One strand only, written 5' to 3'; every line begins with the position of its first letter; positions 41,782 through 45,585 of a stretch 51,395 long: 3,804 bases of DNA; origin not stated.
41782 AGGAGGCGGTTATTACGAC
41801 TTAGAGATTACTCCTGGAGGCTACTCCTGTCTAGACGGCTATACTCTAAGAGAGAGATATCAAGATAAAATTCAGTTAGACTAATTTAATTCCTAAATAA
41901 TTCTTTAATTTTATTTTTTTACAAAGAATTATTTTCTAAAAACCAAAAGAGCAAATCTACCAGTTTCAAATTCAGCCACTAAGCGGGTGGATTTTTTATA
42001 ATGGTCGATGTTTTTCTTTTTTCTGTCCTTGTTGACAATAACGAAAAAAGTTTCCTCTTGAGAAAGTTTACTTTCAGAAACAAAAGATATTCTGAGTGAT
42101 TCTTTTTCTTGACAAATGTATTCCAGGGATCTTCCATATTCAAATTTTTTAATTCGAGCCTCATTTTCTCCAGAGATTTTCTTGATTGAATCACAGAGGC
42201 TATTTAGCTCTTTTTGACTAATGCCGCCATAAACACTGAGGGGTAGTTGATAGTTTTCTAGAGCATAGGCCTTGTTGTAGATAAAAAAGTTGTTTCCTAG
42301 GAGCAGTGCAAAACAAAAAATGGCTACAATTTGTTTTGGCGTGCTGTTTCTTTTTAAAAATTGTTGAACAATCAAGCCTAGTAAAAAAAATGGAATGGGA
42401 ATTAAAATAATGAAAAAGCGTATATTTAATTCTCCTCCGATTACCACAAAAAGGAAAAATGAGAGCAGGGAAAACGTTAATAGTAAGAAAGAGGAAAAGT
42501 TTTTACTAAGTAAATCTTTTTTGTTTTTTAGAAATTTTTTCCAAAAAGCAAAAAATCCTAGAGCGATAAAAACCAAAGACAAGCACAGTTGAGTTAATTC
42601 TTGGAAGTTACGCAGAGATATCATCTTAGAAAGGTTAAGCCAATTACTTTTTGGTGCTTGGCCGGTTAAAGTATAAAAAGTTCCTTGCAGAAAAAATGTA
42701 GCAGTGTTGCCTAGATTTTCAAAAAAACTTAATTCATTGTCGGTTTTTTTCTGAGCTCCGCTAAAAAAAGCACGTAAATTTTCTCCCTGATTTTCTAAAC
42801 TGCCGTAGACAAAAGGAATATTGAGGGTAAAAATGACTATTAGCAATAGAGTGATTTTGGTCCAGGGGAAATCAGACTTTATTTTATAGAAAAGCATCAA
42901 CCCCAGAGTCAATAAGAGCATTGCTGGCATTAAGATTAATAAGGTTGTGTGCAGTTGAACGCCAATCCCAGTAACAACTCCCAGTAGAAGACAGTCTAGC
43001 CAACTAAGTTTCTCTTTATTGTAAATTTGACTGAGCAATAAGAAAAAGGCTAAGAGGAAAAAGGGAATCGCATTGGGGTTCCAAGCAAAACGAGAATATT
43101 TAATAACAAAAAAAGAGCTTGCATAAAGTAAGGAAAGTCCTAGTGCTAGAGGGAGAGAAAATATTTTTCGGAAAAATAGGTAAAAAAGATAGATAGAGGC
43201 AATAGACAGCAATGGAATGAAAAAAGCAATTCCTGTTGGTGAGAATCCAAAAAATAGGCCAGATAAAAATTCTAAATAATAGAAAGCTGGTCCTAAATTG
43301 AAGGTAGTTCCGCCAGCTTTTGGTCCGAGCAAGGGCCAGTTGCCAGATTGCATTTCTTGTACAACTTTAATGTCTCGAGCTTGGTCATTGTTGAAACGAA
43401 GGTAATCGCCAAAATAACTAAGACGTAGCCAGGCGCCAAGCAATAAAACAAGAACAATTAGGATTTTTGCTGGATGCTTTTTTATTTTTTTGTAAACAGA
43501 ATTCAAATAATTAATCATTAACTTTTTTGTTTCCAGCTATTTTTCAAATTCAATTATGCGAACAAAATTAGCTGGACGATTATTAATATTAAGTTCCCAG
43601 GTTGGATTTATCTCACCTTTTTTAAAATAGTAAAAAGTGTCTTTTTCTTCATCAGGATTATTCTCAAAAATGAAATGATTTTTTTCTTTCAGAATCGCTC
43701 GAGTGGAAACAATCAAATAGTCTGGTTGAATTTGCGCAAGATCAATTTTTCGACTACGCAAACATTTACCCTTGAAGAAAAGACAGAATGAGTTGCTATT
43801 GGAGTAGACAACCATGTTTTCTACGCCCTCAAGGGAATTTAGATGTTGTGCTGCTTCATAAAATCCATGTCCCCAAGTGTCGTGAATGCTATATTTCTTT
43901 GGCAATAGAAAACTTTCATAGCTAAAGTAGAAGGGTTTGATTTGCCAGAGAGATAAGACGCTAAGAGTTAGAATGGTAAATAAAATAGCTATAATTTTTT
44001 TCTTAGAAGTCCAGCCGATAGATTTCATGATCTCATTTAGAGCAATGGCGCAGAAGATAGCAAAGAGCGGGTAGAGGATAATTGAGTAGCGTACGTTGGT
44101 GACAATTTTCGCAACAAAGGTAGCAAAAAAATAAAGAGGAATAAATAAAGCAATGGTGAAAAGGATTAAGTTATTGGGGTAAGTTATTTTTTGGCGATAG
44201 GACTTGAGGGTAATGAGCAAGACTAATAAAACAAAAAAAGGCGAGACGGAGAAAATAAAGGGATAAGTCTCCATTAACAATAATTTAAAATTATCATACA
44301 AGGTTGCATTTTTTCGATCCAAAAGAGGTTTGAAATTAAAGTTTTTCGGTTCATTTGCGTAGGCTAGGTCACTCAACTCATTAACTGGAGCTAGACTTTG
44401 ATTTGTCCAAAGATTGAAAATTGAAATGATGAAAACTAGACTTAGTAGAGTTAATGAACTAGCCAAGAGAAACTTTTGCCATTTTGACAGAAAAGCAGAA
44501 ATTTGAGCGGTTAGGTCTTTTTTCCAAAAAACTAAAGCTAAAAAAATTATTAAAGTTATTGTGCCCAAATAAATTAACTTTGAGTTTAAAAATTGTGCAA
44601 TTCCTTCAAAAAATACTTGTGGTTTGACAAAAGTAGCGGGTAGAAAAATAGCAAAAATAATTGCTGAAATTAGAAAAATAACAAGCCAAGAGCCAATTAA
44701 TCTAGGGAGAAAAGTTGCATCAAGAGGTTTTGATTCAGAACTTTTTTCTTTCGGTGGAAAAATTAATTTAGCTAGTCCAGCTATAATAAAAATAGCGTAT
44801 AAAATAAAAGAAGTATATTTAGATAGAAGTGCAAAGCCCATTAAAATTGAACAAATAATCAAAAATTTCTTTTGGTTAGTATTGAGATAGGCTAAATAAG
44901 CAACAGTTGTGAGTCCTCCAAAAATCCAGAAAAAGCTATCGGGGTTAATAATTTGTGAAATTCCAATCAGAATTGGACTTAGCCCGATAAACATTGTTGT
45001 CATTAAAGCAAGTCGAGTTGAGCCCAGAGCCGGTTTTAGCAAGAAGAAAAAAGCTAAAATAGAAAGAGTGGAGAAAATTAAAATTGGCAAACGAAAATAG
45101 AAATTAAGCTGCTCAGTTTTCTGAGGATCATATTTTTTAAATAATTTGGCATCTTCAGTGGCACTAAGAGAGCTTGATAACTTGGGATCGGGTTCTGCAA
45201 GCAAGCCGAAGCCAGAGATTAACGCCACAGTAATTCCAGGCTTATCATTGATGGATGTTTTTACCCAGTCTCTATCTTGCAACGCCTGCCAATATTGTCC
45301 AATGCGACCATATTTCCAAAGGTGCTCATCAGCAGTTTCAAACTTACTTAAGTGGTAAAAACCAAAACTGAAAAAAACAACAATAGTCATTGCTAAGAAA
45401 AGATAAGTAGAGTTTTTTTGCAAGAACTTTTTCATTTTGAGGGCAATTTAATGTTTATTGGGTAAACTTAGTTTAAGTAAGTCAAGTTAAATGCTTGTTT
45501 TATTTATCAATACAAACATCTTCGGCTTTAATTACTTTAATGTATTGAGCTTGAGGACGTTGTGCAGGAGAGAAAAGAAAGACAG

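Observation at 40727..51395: Envelope-glycosylation island: five GT-C-fold (GT39/ArnT/PMT-like) glycosyltransferase paralogs interleaved with two membrane-anchored metallophosphoesterases, including the only inverted gene block in the window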

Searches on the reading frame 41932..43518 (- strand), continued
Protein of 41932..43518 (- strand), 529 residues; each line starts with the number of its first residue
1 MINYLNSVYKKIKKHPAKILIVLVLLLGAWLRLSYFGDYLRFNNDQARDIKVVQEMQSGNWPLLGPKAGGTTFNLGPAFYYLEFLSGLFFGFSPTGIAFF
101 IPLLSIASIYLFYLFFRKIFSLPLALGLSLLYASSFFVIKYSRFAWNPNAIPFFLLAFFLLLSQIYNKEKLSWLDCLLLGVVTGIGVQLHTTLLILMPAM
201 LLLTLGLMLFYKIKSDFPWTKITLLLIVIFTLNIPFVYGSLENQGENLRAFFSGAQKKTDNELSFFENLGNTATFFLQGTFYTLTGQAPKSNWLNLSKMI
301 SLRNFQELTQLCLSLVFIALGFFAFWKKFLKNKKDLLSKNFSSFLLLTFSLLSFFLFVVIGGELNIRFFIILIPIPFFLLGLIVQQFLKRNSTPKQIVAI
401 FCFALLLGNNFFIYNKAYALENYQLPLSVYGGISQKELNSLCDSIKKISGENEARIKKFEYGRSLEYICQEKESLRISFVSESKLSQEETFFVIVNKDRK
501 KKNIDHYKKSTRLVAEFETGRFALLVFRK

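Call 69: fold_search(model_id=the predicted structure, library=pdb)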
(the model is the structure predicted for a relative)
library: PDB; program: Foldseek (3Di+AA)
matches with E <= 10: 376; with E <= 0.001: 24
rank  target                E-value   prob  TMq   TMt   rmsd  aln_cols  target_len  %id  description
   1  7e9s_A                2.9e-07  1.00  0.52  0.34  15.3       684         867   13  Archaeal oligosaccharyltransferase AglB from Archaeoglobus fulgidus in complex with an inhibitory peptide and a dolich (released 2021-09-08)
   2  5f15                  5.1e-07  1.00  0.51  0.50   9.5       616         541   10  Crystal Structure of ArnT from Cupriavidus metallidurans bound to Undecaprenyl phosphate (released 2016-02-17)
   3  8pn9_A                1.2e-06  1.00  0.52  0.43  12.1       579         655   13  Structure of human oligosaccharyltransferase OST-A complex bound to NGI-1 (released 2024-05-08)
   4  3wak                  1.3e-06  1.00  0.53  0.35  12.3       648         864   14  Crystal structure of the Archaeoglobus fulgidus oligosaccharyltransferase (O29867_ARCFU) in the apo form (released 2013-10-30)
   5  3waj                  1.3e-06  1.00  0.52  0.36  11.8       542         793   14  Crystal structure of the Archaeoglobus fulgidus oligosaccharyltransferase (O29867_ARCFU) complex with Zn and sulfate (released 2013-10-30)
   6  5ezm                  1.3e-06  1.00  0.54  0.53   9.3       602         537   10  Crystal Structure of ArnT from Cupriavidus metallidurans in the apo state (released 2016-02-17)
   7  5gmy_A                3.5e-06  1.00  0.51  0.34  14.4       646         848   14  Crystal structure of the Archaeoglobus fulgidus oligosaccharyltransferase (O29867_ARCFU) tethered with an acceptor pep (released 2017-02-01)
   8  6gxc_A                4.1e-06  1.00  0.49  0.39   8.4       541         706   12  Bacterial oligosaccharyltransferase PglB in complex with an inhibitory peptide and a reactive lipid-linked oligosaccha (released 2018-11-14)
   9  8b6l_I                4.1e-06  1.00  0.50  0.40  14.3       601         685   14  Subtomogram average of the human Sec61-TRAP-OSTA-translocon (released 2022-12-07)
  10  6s7o_A                4.5e-06  1.00  0.52  0.44  13.4       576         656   12  Cryo-EM structure of human oligosaccharyltransferase complex OST-A (released 2019-12-18)
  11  3rce_A                7.8e-06  1.00  0.48  0.39  11.0       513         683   15  Bacterial oligosaccharyltransferase PglB (released 2011-06-15)
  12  7oci_F                8.2e-06  1.00  0.52  0.44  11.1       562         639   13  Cryo-EM structure of yeast Ost6p containing oligosaccharyltransferase complex (released 2022-02-16)
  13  5ogl_A                1.0e-05  1.00  0.49  0.38   9.8       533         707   14  Structure of bacterial oligosaccharyltransferase PglB in complex with an acceptor peptide and an lipid-linked oligosac (released 2017-10-25)
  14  6s7t_A                2.0e-05  1.00  0.52  0.41  11.0       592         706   13  Cryo-EM structure of human oligosaccharyltransferase complex OST-B (released 2019-12-18)
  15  6ezn_F                2.0e-05  1.00  0.51  0.43  12.5       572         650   12  Cryo-EM structure of the yeast oligosaccharyltransferase (OST) complex (released 2018-01-17)
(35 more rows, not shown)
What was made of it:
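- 41929..43518 (-): GTC_A: 'DQARD'-type GT-C glycosyltransferase. It has 11 TM helices and a small C-terminal alpha/beta domain. This is the type fused to an MPE domain in relatives. The top 35 Foldseek PDB matches are all GT-C enzymes, including AglB, ArnT, STT3 and PglB (call 69).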

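Call 83: predict_structure(alignment_id=A6)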
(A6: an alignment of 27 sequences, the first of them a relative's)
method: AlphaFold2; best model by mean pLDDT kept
length: 807 residues; sequences in the alignment: 27
mean_pLDDT: 88.4   pTM: 0.70
mean pLDDT of the five models: 88.4, 87.3, 84.8, 84.6, 83.4
residues with pLDDT >= 90: 466; 70-90: 292; 50-70: 48; < 50: 1
segments of 3 or more residues with pLDDT < 50: none
pLDDT, mean of each block of 10 residues (from residue 1): 74 93 95 89 90 92 80 90 94 91 94 96 96 92 78 96 86 95 91 93 89 88 95 93 84 63 89 94 86 81 90 95 94 93 91 82 90 96 84 92 93 82 80 94 90 91 93 86 85 86 78 90 81 93 77 88 96 95 84 92 94 92 91 93 89 82 66 94 87 93 78 92 94 87 93 70 86 91 88 92 75
secondary structure, 60 per line:
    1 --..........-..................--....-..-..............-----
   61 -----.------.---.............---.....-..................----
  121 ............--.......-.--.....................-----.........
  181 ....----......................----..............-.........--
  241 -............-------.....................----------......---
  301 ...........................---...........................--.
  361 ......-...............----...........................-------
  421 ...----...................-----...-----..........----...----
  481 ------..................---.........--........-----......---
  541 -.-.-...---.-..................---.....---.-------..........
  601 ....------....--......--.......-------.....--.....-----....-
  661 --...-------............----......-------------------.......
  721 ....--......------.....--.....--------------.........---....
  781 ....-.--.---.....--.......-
elements in order (helices of 4 or more, strands of 3 or more residues): H3-12 H14-31 H34-37 H42-55 H77-89 H93-97 H99-116 H121-132 H135-141 H146-166 H172-184 H189-210 H215-228 H230-238 H242-253 H261-281 H292-297 H301-327 H331-357 H360-366 H368-382 H387-413 H430-446 E452-454 H460-469 E474-476 E487-493 H494-504 E508-516 E519-526 E532-537 H554-571 E575-579 H591-604 E611-614 H617-622 H625-631 E639-643 E646-650 H656-659 H673-684 E689-694 H714-724 E727-732 E739-743 E746-750 E765-773 E777-784 E793-797 H800-806

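Call 89: search_protein_representatives(alignment_id=A6)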
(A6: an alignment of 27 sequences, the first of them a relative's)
Query: 27 sequences, 813 profile positions. Proteins with E-value up to 0.001 (for the whole library): 17116; up to 1e-10: 4412; up to 1e-30: 576. The best 150 are listed.
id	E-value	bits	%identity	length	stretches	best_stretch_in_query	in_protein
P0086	0.0e+00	1180.2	-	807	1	6-813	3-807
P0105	0.0e+00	1134.5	-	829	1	6-813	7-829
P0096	0.0e+00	1134.4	-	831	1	5-813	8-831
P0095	0.0e+00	1127.2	-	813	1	5-813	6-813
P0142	0.0e+00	1110.3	-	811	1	11-813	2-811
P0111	0.0e+00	1107.4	-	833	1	7-813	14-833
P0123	0.0e+00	1092.9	-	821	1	6-813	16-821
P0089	0.0e+00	1083.9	-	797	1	8-793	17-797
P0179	5.9e-257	871.3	-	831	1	10-810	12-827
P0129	3.1e-225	766.3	-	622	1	14-610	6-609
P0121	2.6e-201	687.2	-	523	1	10-531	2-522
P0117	2.8e-196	670.6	-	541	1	8-533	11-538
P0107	1.8e-193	661.2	-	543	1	13-534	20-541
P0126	3.5e-192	657.0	-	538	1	5-534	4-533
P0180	1.0e-189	648.9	-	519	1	290-813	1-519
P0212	1.7e-102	360.4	-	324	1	536-813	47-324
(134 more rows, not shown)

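Call 90: find_encoding_contigs(protein=P0212, flank=8000, max_places=3)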
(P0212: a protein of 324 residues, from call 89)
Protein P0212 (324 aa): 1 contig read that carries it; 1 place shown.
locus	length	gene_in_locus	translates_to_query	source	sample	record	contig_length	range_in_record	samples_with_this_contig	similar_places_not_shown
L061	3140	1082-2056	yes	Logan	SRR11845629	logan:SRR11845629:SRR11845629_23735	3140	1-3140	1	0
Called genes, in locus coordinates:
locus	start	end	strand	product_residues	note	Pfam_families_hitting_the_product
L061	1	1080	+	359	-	?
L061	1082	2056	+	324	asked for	PF00149:Metallophos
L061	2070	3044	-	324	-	PF03706:LPG_synthase_TM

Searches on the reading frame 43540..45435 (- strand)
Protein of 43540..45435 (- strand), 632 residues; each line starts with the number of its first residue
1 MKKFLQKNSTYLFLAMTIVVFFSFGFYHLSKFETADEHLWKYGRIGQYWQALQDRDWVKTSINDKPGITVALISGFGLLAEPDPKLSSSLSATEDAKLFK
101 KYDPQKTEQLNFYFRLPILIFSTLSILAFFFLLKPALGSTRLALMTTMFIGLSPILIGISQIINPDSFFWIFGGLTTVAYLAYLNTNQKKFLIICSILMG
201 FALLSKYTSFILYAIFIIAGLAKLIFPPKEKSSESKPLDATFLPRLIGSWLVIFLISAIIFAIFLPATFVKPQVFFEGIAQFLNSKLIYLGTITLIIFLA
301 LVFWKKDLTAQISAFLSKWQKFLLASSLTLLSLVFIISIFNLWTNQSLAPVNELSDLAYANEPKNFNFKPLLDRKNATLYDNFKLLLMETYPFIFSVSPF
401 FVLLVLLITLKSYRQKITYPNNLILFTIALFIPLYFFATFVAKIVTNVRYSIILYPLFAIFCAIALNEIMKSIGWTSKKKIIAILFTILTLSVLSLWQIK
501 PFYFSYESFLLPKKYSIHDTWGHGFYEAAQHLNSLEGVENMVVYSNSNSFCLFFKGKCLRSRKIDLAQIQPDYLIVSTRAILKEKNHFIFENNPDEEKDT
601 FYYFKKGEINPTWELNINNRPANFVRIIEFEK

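Call 7: search_protein_families(library=pfam, proteins=[window:43540-45435:-], max_evalue=0.1)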
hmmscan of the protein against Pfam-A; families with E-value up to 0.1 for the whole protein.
window:43540-45435:- (632 aa): 2 families
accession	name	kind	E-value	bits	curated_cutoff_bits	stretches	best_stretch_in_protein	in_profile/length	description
PF02366.24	PMT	-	7.8e-09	35.9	22.7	1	105-269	75-232/245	Dolichyl-phosphate-mannose-protein mannosyltransferase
PF13231.12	PMT_2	-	2e-08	35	26.1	1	113-227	23-132/160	Dolichyl-phosphate-mannose-protein mannosyltransferase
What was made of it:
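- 43537..45435 (-): GTC_B: GT-C glycosyltransferase with a loop-1 'DE' motif (PMT/PMT_2). Middle gene of the conserved C-B-A triad. Pfam PMT at 7.8e-9 and PMT_2 at 2e-8 (call 7).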

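Call 12: search_protein_families(library=ncbifam, proteins=[window:43540-45435:-], max_evalue=0.01)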
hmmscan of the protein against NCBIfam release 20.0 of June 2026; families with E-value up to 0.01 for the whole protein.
window:43540-45435:- (632 aa): 1 family
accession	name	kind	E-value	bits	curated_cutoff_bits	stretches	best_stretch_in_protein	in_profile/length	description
TIGR03663.1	TIGR03663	subfamily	0.00092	18.3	126.25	1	112-277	71-235/435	flippase activity-associated protein Agl23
